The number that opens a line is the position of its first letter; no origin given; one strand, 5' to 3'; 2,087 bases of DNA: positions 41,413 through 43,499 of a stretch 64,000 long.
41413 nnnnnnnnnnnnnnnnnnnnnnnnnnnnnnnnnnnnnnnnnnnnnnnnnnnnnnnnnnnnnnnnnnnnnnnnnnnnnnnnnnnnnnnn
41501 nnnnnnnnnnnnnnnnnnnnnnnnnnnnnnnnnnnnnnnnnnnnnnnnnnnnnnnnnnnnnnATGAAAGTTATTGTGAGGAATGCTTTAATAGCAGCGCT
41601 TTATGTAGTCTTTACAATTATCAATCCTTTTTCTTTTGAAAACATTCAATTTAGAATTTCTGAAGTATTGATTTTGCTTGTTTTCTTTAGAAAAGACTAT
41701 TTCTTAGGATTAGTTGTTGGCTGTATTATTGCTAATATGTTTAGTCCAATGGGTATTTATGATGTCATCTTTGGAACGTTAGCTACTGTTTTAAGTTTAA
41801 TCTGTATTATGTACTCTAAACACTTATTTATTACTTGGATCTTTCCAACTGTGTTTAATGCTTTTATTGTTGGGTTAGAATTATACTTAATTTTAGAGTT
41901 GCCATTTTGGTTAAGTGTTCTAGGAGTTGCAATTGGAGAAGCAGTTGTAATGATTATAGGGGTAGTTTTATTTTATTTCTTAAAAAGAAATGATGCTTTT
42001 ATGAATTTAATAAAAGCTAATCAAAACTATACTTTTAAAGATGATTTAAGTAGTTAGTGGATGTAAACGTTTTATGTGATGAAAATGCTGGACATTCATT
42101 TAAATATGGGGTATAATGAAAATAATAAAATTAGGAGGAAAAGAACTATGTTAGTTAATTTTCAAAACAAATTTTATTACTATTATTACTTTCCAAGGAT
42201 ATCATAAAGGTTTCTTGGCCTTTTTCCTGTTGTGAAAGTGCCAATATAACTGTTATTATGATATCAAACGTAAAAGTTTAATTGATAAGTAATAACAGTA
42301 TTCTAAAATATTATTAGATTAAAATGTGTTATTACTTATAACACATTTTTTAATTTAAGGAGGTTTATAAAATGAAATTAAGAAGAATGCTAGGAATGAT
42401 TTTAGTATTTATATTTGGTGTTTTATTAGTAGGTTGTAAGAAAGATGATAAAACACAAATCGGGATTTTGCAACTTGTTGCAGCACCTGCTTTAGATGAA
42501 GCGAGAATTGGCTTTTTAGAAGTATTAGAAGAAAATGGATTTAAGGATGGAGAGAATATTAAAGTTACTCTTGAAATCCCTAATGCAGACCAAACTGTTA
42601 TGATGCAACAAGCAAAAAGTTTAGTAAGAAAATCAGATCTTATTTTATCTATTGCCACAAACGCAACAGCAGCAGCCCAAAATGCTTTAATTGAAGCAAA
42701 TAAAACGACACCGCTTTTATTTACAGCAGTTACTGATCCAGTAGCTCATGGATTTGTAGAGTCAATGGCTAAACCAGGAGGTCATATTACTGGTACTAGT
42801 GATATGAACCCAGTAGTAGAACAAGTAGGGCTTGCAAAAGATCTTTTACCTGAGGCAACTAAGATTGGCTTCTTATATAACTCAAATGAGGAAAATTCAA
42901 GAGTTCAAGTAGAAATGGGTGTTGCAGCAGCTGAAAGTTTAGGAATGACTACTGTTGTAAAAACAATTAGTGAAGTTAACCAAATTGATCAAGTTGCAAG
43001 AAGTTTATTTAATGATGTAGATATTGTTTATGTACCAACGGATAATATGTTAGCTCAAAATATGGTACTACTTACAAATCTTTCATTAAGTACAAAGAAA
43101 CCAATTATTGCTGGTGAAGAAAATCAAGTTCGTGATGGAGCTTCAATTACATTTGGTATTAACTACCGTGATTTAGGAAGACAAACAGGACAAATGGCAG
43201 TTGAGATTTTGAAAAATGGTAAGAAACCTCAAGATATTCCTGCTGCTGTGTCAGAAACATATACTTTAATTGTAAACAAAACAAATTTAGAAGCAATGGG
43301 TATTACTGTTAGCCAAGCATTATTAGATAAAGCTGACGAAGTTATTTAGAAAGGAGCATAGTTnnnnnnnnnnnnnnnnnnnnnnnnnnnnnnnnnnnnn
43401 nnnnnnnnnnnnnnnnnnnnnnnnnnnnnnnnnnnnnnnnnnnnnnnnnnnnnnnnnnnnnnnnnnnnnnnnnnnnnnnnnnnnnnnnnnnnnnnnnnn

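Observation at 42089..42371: Tyr-Tyr-Tyr-Tyr-Tyr leader peptide plus three-way alternative RNA structures upstream of an ABC importer: candidate ribosome-mediated tyrosine attenuator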

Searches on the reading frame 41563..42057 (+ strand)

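Call 6: search_protein_families(library=pfam, proteins=[window:41563-42057:+])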
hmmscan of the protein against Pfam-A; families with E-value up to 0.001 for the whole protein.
window:41563-42057:+ (164 aa): 1 family
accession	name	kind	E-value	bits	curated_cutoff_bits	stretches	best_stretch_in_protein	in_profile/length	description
PF06177.16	QueT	-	6.8e-43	146.8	33.7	1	4-142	1-141/141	QueT transporter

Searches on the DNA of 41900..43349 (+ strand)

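Call 3: search_rna_families(source=window, start=41900, end=42500, threshold=evalue, max_evalue=10, show_alignments=3)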
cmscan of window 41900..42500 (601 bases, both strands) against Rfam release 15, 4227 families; matches with E-value up to 10: 1.
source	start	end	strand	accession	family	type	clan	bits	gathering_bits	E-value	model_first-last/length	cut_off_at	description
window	42328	42374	+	RF02934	caiA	Gene; sRNA;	-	17.3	55.5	3.8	1-78/78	no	caiA RNA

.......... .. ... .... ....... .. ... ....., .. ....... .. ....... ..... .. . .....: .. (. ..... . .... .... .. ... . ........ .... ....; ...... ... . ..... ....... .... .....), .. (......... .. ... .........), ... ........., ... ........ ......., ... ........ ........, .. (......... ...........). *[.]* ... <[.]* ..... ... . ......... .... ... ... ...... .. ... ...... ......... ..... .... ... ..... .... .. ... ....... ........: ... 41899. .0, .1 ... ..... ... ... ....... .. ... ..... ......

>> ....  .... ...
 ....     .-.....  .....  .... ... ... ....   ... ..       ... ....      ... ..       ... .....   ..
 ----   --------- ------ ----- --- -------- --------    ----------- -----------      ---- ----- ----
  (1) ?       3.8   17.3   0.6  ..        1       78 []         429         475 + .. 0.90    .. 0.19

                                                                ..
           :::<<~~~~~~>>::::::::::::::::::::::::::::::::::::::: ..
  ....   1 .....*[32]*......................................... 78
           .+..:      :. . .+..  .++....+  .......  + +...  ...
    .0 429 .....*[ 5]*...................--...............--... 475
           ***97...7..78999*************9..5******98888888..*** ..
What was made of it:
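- On Rfam leader families (Trp_leader, His_leader, Phe_leader, Leu_leader, Thr_leader, leu/phe leader): Call 3.
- On Rfam RF02863 sRNA_2410 (the Lactobacillales, class B, Tyr/Phe leader): The window gives no hit (call 3).
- Closest known: Rfam RF02863 'Enterococcus sRNA_2410', the leader fold called class B here. Different: The window does not match this model (call 3).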

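Call 51: search_rna_families(sources=[L013, L014, L015, L017, L019, L020, L021, L023, L024, L029, L030, L032, L036, L038, L042, L043, L046, L050, L054, L061], threshold=gathering)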
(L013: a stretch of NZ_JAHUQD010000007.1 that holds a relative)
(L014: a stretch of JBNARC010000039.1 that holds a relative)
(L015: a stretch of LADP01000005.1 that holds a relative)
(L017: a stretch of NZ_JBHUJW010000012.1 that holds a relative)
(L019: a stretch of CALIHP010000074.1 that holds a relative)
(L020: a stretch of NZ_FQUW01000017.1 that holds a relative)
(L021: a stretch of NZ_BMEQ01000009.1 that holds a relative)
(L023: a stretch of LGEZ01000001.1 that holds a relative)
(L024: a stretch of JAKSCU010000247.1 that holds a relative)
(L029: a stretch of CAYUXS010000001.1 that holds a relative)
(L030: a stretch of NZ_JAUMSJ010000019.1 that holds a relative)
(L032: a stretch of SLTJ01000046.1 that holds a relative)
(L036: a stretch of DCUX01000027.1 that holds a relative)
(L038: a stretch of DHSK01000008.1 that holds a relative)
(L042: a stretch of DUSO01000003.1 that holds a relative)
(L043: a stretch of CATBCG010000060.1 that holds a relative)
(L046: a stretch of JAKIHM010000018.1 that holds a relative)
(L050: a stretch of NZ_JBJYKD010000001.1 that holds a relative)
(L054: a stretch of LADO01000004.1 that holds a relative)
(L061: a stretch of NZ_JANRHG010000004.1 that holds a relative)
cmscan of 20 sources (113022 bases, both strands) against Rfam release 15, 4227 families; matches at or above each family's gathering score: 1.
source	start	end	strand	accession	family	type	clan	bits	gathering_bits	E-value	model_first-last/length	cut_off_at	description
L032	1549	1621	-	RF00005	tRNA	Gene; tRNA;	CL00001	63.6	29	3.1e-11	1-71/71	no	tRNA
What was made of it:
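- Tried and rejected: Rfam at gathering thresholds on 20 loci without a leader found no T-box or other cis-regulator (call 51).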

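Call 58: search_rna_families(sources=[L027, L034, L051, L066, L085, L009, L044, L064, L011, L075], threshold=evalue, max_evalue=1)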
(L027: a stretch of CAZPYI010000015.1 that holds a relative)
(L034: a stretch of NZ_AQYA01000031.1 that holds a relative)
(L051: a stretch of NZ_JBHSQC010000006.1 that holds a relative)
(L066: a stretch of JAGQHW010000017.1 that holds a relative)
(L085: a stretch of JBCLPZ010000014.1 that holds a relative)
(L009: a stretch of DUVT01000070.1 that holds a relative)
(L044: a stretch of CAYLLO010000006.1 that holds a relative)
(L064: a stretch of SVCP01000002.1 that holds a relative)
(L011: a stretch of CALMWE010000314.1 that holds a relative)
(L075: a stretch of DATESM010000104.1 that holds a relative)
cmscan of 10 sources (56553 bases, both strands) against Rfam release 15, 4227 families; matches with E-value up to 1: 11.
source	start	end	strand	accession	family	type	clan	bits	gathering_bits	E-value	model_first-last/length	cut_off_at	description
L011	1928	2116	-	RF00230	T-box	Cis-reg; leader;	-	69.9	93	3.9e-13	1-219/219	no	T-box leader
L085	2232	2400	+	RF02863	sRNA_2410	Gene; sRNA;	-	64.4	61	3.2e-08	1-196/196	no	Enterococcus sRNA 2410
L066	2205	2377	+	RF02863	sRNA_2410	Gene; sRNA;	-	45.6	61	0.00028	1-196/196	no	Enterococcus sRNA 2410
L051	2191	2375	+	RF02863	sRNA_2410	Gene; sRNA;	-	41.7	61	0.0018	1-196/196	no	Enterococcus sRNA 2410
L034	2257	2463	+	RF02863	sRNA_2410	Gene; sRNA;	-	38.2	61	0.0095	1-196/196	no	Enterococcus sRNA 2410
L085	804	1012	+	RF02863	sRNA_2410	Gene; sRNA;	-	37.2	61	0.015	1-196/196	no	Enterococcus sRNA 2410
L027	313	489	+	RF02863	sRNA_2410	Gene; sRNA;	-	36.4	61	0.023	1-196/196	no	Enterococcus sRNA 2410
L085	844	953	+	RF04312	trpB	Cis-reg;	-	36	59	0.24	1-107/107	no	trpB ncRNA motif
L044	5620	5703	-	RF01456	VrrA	Gene; antisense;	-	29.8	50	0.44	1-140/140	no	Vibrio regulatory RNA of OmpA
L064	1556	1631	-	RF02059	STnc50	Gene; sRNA;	-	29.2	55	0.67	1-84/84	no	Salmonella enterica sRNA STnc40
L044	1893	1938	+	RF00032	Histone3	Cis-reg;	-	28.2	34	0.0006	1-46/46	no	Histone 3' UTR stem-loop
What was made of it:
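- On T-box leaders (RF00230): Call 58: no hit in five other leaders with the window's topology and five of the Lactobacillales type.
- On Rfam RF02863 sRNA_2410 (the Lactobacillales, class B, Tyr/Phe leader): Leaders of the Lactobacillales type match at 36-64 bits (call 58).
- Rfam RF02863 'sRNA_2410' matches that Lactobacillales leader fold (call 58), so such transcripts accumulate.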
